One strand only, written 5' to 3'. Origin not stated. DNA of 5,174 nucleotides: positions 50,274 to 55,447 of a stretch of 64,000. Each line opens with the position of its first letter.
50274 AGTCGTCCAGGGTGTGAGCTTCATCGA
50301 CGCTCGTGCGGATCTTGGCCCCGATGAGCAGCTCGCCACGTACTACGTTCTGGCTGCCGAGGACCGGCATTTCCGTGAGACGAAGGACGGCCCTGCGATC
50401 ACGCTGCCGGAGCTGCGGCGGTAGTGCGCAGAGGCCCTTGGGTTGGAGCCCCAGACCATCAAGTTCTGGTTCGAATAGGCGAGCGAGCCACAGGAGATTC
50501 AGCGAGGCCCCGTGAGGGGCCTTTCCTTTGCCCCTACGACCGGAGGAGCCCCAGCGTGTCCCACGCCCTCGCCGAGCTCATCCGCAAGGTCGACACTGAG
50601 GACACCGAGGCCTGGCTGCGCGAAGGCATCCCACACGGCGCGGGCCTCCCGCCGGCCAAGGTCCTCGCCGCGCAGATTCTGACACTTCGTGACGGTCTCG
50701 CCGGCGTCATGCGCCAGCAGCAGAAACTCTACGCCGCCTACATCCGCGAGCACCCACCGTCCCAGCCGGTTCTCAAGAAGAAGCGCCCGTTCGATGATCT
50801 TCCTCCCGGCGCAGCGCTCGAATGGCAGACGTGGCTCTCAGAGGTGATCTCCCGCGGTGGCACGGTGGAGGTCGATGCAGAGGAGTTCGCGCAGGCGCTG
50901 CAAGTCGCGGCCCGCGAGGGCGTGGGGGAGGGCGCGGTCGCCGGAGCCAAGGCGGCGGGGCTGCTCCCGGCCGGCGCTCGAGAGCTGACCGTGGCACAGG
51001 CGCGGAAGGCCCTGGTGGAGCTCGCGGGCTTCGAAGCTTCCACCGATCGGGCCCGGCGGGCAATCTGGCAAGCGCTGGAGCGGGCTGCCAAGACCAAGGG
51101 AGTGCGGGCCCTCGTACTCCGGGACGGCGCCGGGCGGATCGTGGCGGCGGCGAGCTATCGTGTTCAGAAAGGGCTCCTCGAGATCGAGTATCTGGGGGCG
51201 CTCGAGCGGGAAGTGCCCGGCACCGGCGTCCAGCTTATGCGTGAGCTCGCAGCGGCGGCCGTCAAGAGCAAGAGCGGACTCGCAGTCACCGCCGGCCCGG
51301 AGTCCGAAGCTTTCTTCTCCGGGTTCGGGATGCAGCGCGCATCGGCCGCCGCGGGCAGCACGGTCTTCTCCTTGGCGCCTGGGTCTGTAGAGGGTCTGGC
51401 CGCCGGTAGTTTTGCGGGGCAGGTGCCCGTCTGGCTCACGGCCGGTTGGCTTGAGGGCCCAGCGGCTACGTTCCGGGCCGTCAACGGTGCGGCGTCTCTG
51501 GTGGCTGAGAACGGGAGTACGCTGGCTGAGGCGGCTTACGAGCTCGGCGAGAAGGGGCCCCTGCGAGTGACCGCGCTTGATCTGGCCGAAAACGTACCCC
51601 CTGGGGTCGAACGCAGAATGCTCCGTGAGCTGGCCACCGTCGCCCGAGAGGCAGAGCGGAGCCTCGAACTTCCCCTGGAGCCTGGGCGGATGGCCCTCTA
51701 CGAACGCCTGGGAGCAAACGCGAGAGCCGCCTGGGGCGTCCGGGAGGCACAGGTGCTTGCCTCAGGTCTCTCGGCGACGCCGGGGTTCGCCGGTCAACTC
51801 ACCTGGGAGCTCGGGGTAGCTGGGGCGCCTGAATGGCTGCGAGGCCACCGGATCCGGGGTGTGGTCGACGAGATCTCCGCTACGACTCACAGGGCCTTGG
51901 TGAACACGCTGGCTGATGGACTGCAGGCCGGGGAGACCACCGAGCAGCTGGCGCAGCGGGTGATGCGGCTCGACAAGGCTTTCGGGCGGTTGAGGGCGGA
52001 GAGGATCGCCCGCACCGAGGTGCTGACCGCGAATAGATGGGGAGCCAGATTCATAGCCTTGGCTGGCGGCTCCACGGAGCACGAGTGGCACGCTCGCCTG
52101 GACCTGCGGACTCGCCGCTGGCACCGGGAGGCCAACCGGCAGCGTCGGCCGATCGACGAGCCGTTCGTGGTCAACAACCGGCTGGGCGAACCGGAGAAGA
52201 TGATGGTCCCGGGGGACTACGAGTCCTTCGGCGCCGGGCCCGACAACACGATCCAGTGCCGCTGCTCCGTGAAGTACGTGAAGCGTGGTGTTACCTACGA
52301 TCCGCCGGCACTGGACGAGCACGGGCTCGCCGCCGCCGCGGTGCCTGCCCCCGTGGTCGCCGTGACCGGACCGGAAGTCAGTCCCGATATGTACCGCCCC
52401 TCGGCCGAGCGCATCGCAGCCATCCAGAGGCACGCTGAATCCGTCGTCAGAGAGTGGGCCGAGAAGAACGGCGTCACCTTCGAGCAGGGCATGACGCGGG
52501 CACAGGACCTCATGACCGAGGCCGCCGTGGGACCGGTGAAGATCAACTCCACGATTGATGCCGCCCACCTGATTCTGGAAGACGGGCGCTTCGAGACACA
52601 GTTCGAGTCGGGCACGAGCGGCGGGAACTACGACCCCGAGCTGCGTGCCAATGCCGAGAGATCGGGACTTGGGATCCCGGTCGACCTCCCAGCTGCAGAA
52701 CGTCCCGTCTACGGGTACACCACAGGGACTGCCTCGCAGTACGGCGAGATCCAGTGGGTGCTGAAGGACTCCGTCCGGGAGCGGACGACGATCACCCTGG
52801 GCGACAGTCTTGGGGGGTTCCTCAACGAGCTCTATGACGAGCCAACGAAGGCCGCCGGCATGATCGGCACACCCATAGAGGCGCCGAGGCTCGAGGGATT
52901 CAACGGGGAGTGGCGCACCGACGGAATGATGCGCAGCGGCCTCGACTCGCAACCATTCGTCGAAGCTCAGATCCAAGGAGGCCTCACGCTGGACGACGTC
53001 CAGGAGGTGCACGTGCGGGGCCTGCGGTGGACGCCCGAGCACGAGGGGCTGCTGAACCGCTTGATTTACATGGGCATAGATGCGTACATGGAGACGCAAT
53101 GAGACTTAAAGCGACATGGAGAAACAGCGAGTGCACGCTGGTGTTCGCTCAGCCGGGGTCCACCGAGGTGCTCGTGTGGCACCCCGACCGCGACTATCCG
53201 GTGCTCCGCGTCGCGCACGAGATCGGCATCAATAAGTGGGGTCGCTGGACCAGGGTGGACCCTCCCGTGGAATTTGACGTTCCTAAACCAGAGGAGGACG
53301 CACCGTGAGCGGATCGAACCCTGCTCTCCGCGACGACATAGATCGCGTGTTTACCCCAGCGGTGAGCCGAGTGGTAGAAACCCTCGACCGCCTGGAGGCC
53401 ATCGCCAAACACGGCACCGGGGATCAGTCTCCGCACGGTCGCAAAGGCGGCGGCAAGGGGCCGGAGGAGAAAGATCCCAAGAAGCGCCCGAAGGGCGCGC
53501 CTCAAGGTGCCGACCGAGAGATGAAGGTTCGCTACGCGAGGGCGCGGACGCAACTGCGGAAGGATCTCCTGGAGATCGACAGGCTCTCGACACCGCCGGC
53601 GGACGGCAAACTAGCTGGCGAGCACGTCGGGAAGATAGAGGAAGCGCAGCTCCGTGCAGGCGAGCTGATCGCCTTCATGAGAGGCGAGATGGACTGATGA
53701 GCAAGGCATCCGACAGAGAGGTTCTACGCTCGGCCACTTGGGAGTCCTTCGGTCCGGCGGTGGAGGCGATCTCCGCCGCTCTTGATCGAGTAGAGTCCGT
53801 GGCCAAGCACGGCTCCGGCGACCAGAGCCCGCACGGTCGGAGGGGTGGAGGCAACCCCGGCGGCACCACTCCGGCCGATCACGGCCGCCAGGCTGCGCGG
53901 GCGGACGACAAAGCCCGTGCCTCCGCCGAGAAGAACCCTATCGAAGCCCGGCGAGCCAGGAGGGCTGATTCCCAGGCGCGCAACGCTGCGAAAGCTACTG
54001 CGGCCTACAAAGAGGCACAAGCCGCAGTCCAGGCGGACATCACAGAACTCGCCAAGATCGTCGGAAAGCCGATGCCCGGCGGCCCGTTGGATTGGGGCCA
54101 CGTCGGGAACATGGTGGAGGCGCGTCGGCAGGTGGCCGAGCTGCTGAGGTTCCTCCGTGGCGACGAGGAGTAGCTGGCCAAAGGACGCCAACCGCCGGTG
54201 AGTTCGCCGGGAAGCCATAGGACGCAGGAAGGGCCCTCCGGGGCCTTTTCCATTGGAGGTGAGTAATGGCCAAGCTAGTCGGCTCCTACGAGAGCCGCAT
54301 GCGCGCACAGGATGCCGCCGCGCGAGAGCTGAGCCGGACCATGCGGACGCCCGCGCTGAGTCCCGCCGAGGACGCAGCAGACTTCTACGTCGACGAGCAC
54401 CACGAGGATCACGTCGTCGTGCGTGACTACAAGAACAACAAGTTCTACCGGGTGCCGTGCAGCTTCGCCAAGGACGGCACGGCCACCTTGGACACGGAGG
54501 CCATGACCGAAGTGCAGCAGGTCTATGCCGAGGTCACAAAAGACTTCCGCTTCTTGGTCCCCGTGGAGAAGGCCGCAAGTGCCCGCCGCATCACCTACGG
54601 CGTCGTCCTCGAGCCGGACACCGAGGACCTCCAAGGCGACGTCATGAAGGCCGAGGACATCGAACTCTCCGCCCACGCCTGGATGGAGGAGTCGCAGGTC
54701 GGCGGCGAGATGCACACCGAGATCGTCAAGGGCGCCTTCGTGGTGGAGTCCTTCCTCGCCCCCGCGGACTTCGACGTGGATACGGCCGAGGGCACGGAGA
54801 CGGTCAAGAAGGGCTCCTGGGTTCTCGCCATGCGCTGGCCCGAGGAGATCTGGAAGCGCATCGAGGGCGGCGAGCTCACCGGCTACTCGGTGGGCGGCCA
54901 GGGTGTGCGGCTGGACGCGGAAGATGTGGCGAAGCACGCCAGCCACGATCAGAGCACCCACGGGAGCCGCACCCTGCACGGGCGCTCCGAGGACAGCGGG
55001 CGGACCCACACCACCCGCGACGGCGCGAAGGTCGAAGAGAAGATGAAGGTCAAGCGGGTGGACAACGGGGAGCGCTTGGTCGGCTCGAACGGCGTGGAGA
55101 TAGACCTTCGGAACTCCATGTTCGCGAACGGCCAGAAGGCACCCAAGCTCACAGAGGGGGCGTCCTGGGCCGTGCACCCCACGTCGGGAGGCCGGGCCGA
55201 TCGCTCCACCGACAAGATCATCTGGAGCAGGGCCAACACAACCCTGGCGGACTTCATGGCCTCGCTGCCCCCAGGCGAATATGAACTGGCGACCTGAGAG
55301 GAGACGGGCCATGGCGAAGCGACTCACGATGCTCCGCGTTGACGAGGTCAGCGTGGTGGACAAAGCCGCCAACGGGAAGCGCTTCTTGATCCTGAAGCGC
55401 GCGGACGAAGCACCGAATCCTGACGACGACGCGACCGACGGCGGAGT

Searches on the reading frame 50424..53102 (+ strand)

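Call 41: search_protein_families(library=phrogs, proteins=[window:50424-53102:+], max_evalue=0.00001)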
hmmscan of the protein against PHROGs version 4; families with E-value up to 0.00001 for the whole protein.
window:50424-53102:+ (892 aa): 8 families
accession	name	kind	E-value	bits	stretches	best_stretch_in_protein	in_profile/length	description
phrog_2468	-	head and packaging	2.1e-27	97.4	1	480-619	140-272/303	head morphogenesis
phrog_2662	-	head and packaging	2.6e-26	93.4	1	400-621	520-710/717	portal protein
phrog_3517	-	head and packaging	2.6e-18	67.4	1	506-621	216-330/371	head morphogenesis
phrog_859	-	head and packaging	2.1e-14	54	1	478-639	150-308/807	portal protein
phrog_6577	-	unknown function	4.6e-13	49.4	1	480-690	107-280/1066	-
phrog_324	-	head and packaging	3.4e-10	40.6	1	494-619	208-317/624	head morphogenesis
phrog_8314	-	unknown function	3.7e-10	40.6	1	705-862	72-234/259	-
phrog_595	-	head and packaging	1.6e-07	32.1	1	492-618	189-296/513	head maturation protease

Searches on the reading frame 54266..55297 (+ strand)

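Call 41: search_protein_families(library=phrogs, proteins=[window:54266-55297:+], max_evalue=0.00001)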
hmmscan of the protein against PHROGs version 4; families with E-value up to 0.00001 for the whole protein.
window:54266-55297:+ (343 aa): 7 families
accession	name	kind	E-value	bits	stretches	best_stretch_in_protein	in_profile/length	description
phrog_3017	-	head and packaging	1.6e-34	120.8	1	92-228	34-169/402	head maturation protease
phrog_1530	-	other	2.4e-27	97.2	1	98-231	237-367/379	DNA methyltransferase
phrog_13242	-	unknown function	8.3e-23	82.1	1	106-222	318-432/450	-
phrog_15223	-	other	8.1e-16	59.5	1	100-210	6-111/199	protease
phrog_33677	-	head and packaging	3.2e-13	50.6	1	110-278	159-327/564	head maturation protease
phrog_34096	-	head and packaging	2.9e-11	43.8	1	102-210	128-232/412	head maturation protease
phrog_19260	-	unknown function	1.7e-07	31.9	1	93-226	33-165/253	-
